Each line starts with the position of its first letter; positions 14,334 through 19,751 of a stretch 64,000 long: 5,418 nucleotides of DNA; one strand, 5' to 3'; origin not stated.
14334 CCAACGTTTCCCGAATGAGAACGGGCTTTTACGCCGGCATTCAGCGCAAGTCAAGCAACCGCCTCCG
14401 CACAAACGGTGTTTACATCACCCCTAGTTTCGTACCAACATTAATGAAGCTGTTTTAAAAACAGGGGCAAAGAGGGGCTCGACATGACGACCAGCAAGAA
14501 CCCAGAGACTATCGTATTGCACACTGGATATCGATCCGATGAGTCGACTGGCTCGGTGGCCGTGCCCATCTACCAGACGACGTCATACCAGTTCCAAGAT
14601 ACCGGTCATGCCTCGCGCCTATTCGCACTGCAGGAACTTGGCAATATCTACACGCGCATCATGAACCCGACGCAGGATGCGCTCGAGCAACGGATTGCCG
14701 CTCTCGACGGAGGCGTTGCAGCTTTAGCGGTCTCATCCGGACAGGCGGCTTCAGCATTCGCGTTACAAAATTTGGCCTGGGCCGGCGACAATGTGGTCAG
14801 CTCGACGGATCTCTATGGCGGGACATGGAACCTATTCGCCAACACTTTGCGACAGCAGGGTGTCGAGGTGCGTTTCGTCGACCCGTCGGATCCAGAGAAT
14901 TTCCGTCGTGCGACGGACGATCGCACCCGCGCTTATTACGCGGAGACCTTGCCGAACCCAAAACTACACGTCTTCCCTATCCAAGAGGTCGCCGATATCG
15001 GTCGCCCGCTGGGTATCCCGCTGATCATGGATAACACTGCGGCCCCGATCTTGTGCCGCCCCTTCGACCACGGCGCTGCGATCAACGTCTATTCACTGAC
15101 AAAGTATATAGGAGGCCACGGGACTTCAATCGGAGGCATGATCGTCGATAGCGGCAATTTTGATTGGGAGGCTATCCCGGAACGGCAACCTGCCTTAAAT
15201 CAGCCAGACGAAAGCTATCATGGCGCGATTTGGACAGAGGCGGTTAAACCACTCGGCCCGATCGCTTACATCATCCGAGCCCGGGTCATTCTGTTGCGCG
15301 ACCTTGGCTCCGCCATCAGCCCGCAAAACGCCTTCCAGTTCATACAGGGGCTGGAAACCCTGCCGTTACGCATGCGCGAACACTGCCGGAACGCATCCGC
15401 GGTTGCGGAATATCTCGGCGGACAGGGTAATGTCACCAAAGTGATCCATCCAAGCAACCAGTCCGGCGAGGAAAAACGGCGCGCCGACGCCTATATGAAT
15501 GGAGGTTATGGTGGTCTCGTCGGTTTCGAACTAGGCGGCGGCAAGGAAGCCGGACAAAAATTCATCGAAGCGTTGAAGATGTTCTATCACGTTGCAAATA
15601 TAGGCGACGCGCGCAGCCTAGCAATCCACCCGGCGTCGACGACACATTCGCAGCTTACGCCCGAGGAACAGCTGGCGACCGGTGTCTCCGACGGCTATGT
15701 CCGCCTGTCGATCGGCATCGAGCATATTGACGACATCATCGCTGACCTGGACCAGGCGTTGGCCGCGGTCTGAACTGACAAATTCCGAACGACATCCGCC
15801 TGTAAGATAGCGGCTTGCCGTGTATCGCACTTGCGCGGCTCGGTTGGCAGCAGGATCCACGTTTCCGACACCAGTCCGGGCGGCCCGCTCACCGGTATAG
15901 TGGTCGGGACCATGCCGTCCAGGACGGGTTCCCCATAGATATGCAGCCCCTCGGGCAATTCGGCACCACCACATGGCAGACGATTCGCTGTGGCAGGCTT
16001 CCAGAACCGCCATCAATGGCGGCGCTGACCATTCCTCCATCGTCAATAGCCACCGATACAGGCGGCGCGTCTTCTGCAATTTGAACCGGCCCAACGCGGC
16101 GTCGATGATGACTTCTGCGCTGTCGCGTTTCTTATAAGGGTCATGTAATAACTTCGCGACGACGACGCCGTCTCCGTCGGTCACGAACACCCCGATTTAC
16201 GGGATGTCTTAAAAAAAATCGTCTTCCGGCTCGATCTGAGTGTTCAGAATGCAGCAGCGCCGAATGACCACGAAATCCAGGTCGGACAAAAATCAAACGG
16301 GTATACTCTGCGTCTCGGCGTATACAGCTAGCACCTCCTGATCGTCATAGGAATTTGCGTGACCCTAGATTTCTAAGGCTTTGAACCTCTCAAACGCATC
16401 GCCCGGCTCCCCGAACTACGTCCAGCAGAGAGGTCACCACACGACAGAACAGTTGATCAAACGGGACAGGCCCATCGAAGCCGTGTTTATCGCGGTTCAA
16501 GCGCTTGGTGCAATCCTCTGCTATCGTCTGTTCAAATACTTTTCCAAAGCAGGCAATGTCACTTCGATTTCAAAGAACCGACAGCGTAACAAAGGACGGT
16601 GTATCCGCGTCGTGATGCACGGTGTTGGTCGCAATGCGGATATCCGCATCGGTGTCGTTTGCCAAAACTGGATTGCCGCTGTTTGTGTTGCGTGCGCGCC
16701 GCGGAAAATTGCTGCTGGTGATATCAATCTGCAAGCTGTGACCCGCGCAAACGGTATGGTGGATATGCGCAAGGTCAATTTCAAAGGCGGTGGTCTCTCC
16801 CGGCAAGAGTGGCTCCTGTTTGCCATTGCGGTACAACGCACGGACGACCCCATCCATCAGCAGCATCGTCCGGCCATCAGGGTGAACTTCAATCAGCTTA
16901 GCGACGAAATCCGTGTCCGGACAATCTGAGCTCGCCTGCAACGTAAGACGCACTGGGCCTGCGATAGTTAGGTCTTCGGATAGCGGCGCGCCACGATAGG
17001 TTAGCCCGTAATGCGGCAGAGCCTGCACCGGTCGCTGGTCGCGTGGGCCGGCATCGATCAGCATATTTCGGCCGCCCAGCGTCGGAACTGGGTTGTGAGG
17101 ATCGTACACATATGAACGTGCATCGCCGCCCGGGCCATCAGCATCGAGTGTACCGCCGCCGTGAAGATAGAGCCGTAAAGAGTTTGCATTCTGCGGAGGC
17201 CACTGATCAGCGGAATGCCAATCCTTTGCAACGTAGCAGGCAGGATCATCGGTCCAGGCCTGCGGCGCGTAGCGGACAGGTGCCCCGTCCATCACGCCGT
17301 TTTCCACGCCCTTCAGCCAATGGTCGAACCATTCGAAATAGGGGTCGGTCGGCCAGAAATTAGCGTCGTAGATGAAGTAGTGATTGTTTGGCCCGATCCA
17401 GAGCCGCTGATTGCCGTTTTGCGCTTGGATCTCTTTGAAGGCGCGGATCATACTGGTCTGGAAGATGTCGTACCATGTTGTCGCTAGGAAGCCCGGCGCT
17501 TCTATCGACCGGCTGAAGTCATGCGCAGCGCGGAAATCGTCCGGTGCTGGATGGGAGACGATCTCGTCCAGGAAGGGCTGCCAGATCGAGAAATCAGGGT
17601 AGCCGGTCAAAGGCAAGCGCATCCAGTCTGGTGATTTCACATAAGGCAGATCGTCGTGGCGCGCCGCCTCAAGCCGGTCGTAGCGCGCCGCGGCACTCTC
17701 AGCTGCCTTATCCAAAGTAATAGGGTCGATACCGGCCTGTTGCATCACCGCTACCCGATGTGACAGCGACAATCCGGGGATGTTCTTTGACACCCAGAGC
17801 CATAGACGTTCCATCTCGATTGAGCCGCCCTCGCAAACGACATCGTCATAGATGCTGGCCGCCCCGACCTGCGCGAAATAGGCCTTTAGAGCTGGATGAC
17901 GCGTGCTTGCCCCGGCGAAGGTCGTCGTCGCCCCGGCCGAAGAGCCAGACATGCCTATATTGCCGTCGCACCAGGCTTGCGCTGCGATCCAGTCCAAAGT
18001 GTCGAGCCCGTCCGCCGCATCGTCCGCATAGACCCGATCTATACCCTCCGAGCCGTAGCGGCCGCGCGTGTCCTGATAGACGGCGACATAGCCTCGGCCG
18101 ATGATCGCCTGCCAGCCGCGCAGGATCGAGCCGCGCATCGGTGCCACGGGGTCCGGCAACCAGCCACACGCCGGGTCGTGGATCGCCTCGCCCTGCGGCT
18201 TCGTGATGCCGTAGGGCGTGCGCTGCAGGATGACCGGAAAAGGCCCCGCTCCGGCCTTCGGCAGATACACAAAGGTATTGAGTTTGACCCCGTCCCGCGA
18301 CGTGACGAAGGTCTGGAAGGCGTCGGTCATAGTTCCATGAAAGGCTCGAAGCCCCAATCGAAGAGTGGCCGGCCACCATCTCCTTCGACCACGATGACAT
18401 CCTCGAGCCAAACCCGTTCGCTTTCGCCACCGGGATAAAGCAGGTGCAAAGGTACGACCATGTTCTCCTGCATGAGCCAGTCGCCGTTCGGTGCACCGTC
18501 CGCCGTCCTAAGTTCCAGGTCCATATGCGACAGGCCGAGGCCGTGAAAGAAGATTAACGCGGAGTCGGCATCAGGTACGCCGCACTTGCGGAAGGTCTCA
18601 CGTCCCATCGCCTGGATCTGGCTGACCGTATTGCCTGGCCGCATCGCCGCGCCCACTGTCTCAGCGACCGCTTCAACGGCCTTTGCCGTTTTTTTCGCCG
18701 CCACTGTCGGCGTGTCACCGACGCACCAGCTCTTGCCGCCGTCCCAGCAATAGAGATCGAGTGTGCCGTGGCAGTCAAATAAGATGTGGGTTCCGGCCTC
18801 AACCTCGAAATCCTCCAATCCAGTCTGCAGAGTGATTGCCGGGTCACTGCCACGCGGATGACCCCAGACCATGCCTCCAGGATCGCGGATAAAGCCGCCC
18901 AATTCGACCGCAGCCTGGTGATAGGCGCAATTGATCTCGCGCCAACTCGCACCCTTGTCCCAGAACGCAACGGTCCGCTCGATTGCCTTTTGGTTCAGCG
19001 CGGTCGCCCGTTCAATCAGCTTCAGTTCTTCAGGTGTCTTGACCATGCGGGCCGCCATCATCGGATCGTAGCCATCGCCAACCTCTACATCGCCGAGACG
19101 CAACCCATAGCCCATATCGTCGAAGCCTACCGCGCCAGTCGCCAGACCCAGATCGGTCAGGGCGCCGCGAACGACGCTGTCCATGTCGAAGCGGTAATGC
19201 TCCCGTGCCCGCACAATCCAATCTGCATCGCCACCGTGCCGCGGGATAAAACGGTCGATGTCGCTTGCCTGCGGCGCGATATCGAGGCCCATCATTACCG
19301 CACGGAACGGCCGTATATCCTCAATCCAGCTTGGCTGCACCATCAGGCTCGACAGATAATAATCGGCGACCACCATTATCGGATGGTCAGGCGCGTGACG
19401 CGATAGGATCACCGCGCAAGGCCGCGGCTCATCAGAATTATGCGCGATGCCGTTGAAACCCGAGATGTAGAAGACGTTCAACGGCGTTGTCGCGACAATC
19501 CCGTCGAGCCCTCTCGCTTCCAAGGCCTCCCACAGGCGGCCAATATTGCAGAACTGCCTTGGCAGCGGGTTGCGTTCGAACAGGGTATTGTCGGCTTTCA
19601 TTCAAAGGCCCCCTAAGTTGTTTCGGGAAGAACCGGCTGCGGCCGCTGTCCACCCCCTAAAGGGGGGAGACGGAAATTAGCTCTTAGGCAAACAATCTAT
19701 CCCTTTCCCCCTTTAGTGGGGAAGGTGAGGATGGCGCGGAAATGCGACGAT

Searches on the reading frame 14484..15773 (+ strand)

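Call 40: search_protein_families(library=ncbifam, max_evalue=1e-10, proteins=[window:14484-15773:+])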
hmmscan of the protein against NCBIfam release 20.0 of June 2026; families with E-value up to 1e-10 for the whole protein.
window:14484-15773:+ (429 aa): 42 families (the best 25 are shown)
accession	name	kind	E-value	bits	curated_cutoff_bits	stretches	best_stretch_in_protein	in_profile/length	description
TIGR01326.1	OAH_OAS_sulfhy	subfamily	6.3e-176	585.2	495.1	1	7-427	2-418/418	O-acetylhomoserine aminocarboxypropyltransferase/cysteine synthase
NF006096.0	PRK08248.1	equivalog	3e-175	583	726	1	6-427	8-426/431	homocysteine synthase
NF005872.0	PRK07812.1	equivalog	2e-170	567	703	1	7-428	17-434/439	bifunctional o-acetylhomoserine/o-acetylserine sulfhydrylase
NF004757.0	PRK06084.1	equivalog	2.6e-156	520.7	790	1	7-428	3-422/425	bifunctional O-acetylhomoserine aminocarboxypropyltransferase/cysteine synthase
NF004650.0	PRK05994.1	equivalog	1.1e-149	499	667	1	6-428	7-426/427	O-acetylhomoserine aminocarboxypropyltransferase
NF006004.0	PRK08134.1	equivalog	1.5e-142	475.3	636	1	5-428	7-427/433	O-acetylhomoserine aminocarboxypropyltransferase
NF004125.0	PRK05613.1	equivalog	5.7e-123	410.6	765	1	8-429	15-437/437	O-acetylhomoserine/O-acetylserine sulfhydrylase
NF005215.0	PRK06702.1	equivalog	7.7e-112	374.3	709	1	2-427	2-423/432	bifunctional O-acetylhomoserine aminocarboxypropyltransferase/cysteine synthase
NF005695.0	PRK07503.1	equivalog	2.3e-101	339.4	666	2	9-223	12-227/403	methionine gamma-lyase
TIGR01328.1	met_gam_lyase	equivalog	3e-96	322.7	549.7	2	6-222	3-220/391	methionine gamma-lyase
NF004876.0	PRK06234.1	subfamily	5.8e-94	315.4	666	2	9-226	11-231/400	methionine gamma-lyase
NF006003.0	PRK08133.1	equivalog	2.5e-92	309.6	522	2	3-225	8-230/396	O-succinylhomoserine sulfhydrylase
TIGR01325.1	O_suc_HS_sulf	equivalog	4e-90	302.2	510.05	2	24-225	16-218/380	O-succinylhomoserine sulfhydrylase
NF004609.0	PRK05939.1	equivalog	6.5e-84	282.2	555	1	9-428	8-410/412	cystathionine gamma-synthase family protein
NF005871.0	PRK07811.1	equivalog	7.1e-83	278.3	513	2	4-223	10-223/389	cystathionine gamma-synthase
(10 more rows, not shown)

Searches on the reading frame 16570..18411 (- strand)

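Call 40: search_protein_families(library=ncbifam, max_evalue=1e-10, proteins=[window:16570-18411:-])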
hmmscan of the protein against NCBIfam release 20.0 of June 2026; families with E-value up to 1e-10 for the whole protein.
window:16570-18411:- (613 aa): 2 families
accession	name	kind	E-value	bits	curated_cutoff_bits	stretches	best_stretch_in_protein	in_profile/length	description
TIGR00976.1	CocE_NonD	subfamily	4.9e-101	339.4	66.3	1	36-612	1-547/550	CocE/NonD family hydrolase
NF003780.0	PRK05371.1-1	subfamily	3.1e-17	62.2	642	1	318-568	322-556/594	Xaa-Pro dipeptidyl-peptidase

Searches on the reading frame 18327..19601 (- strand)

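Call 40: search_protein_families(library=ncbifam, max_evalue=1e-10, proteins=[window:18327-19601:-])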
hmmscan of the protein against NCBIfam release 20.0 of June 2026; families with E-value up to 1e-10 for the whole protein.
window:18327-19601:- (424 aa): 0 families

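Call 43: search_protein_families(library=pfam, max_evalue=1e-8, proteins=[window:18327-19601:-])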
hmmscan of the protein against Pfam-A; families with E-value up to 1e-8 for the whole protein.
window:18327-19601:- (424 aa): 1 family
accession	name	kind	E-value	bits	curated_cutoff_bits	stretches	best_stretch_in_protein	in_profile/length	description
PF00557.29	Peptidase_M24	-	8.1e-16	58.8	23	1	195-405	2-206/208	Metallopeptidase family M24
